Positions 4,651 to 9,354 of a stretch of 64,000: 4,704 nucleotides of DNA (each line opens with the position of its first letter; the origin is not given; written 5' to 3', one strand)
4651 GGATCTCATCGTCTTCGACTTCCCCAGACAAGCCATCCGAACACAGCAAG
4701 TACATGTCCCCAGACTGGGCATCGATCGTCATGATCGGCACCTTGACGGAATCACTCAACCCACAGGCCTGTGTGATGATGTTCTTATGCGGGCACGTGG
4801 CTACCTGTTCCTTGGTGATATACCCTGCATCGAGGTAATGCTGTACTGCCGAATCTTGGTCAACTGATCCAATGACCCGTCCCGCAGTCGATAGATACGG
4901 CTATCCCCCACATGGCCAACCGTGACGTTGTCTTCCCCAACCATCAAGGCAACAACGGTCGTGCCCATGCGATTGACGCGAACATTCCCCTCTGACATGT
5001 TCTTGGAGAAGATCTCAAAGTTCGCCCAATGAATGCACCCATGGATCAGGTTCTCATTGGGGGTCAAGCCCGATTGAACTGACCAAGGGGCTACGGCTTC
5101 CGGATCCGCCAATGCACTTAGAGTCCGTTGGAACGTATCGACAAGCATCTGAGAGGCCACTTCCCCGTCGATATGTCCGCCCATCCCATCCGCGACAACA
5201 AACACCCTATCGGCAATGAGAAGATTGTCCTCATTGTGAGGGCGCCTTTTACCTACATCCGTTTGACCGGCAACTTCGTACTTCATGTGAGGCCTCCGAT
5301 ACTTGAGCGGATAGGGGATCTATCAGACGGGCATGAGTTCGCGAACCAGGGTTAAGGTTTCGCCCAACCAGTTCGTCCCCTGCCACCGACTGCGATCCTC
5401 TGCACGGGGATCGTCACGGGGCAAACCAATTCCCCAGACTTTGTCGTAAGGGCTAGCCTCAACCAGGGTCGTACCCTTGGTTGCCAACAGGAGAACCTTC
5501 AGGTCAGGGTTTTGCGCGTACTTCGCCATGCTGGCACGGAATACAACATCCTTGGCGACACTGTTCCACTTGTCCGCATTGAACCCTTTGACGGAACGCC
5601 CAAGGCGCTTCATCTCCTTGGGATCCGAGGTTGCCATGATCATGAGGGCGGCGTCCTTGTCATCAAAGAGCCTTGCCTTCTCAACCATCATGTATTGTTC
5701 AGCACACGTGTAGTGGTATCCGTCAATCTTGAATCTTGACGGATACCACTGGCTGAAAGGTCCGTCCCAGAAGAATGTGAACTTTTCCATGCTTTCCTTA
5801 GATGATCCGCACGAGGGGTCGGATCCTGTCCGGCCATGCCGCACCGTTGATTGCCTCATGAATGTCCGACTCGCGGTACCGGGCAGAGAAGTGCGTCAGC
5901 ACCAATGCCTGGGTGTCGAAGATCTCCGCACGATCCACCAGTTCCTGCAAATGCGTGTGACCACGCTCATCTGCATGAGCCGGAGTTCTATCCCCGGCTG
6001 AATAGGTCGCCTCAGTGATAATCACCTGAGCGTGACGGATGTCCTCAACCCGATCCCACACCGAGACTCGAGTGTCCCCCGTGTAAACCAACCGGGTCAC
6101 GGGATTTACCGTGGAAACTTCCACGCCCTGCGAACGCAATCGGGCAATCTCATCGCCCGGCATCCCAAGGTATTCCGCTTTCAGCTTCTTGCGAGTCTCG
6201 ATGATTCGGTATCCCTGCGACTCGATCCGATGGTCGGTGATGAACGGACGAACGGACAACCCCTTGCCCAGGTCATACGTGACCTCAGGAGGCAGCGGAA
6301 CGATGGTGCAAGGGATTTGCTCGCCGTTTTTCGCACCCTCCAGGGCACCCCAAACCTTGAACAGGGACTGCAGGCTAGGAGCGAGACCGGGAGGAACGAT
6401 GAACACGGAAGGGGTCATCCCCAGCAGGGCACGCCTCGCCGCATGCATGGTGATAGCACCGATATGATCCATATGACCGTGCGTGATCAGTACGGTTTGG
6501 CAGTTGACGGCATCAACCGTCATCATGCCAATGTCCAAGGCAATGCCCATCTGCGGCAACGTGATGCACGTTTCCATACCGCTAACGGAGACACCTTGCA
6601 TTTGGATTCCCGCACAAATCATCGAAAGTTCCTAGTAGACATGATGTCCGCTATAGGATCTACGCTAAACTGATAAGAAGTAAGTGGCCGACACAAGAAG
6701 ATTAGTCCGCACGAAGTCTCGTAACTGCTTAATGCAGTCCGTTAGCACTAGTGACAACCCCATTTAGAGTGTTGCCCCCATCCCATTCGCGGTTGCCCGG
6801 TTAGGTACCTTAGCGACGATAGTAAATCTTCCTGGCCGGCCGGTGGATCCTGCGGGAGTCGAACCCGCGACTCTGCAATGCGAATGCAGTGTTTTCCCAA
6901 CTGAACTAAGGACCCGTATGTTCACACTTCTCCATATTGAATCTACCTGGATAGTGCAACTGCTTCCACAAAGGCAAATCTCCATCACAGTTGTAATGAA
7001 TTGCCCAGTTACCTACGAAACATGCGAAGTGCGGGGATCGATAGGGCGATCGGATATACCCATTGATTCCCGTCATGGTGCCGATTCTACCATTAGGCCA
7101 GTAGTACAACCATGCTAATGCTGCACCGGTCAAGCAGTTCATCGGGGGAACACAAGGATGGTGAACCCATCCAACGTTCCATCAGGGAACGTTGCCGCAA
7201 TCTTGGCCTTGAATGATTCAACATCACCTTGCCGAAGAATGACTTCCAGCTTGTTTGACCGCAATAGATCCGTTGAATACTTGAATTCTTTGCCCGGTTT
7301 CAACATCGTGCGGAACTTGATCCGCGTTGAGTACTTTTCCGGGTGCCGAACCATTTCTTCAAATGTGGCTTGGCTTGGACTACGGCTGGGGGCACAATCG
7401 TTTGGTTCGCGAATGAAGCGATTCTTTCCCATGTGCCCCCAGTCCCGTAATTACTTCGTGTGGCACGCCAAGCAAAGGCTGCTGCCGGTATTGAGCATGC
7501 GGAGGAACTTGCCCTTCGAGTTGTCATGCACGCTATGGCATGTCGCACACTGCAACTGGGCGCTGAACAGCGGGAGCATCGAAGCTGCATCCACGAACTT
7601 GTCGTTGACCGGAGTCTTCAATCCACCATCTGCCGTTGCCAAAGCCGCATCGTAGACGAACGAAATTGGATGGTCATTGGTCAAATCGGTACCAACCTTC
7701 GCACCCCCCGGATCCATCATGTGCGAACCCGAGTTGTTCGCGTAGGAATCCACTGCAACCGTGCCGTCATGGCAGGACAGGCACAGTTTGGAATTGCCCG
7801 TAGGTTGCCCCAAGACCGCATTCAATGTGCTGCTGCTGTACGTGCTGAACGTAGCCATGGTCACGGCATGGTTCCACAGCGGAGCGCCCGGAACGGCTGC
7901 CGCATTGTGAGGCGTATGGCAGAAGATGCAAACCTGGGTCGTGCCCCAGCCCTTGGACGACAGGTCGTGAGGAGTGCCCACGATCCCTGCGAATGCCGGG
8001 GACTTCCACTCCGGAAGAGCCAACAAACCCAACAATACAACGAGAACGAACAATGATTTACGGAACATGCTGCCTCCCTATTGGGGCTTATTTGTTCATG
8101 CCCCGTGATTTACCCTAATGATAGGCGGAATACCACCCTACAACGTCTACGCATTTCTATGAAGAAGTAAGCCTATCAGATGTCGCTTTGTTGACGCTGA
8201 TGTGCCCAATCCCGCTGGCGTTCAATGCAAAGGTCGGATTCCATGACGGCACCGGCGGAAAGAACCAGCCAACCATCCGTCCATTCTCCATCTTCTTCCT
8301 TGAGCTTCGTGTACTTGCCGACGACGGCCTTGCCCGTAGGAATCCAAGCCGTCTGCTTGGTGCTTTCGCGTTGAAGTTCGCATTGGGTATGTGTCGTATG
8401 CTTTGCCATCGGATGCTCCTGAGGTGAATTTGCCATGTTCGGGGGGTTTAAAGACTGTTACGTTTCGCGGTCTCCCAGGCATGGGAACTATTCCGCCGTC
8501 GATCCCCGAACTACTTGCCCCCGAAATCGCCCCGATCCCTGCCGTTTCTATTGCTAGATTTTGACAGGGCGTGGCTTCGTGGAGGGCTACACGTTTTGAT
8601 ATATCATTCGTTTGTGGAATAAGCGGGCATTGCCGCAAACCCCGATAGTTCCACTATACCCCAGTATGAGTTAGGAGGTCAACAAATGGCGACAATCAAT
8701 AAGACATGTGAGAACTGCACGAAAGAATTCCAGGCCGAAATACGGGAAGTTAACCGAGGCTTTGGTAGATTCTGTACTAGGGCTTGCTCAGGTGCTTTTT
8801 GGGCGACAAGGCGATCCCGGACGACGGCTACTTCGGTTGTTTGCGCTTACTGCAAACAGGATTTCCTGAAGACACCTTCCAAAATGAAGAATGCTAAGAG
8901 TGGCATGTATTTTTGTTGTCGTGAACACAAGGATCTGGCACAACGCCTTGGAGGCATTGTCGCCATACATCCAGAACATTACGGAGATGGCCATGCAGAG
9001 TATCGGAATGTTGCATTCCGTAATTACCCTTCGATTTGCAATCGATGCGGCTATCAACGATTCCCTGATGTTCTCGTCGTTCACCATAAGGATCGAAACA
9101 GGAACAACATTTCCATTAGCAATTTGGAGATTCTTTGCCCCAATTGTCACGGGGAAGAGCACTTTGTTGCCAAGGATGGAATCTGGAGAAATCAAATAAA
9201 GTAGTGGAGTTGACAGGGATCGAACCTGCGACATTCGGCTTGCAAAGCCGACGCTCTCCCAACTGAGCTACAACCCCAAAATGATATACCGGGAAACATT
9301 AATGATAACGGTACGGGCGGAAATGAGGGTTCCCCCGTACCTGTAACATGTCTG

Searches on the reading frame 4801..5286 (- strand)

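Call 20: search_protein_families(library=pfam, proteins=[window:4801-5286:-], max_evalue=0.001)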
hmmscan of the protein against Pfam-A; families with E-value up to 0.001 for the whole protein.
window:4801-5286:- (161 aa): 1 family
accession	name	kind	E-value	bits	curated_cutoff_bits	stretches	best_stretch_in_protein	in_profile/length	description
PF13672.11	PP2C_2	-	6.7e-14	52.4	24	1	26-146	24-134/209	Protein phosphatase 2C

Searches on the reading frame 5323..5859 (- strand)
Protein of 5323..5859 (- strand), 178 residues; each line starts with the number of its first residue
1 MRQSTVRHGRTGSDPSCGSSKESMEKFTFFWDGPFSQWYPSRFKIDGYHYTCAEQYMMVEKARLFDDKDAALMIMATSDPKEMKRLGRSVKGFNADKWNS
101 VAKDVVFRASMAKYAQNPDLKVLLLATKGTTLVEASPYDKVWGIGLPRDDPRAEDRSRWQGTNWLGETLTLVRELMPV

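Call 20: search_protein_families(library=pfam, proteins=[window:5323-5859:-], max_evalue=0.001)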
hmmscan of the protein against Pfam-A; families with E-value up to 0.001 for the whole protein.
window:5323-5859:- (178 aa): 1 family
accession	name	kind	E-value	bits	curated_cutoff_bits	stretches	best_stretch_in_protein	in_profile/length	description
PF08719.17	NADAR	-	1.5e-49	168.9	35.1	1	33-174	11-160/163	NADAR domain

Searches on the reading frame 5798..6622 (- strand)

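Call 20: search_protein_families(library=pfam, proteins=[window:5798-6622:-], max_evalue=0.001)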
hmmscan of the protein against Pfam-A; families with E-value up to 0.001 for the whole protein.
window:5798-6622:- (274 aa): 1 family
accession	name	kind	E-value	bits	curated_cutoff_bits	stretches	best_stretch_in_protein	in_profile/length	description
PF12706.13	Lactamase_B_2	-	1.5e-11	44.7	27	1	41-245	31-200/200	Beta-lactamase superfamily domain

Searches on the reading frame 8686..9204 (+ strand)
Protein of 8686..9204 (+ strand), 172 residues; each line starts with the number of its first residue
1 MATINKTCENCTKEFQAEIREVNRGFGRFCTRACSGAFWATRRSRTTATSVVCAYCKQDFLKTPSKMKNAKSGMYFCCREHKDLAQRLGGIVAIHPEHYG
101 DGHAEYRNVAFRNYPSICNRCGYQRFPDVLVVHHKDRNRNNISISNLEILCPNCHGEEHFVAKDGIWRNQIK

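Call 20: search_protein_families(library=pfam, proteins=[window:8686-9204:+], max_evalue=0.001)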
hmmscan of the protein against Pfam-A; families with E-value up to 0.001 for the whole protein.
window:8686-9204:+ (172 aa): 3 families
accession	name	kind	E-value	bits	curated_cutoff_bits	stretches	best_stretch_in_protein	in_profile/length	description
PF13392.12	HNH_3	-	8e-06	25.8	24.8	1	125-149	14-38/46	HNH endonuclease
PF06467.20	zf-FCS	-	0.00014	22.1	22.4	0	5-35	4-36/39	MYM-type Zinc finger with FCS sequence motif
PF01844.29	HNH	-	0.00016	22.2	21.4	1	118-159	1-45/47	HNH endonuclease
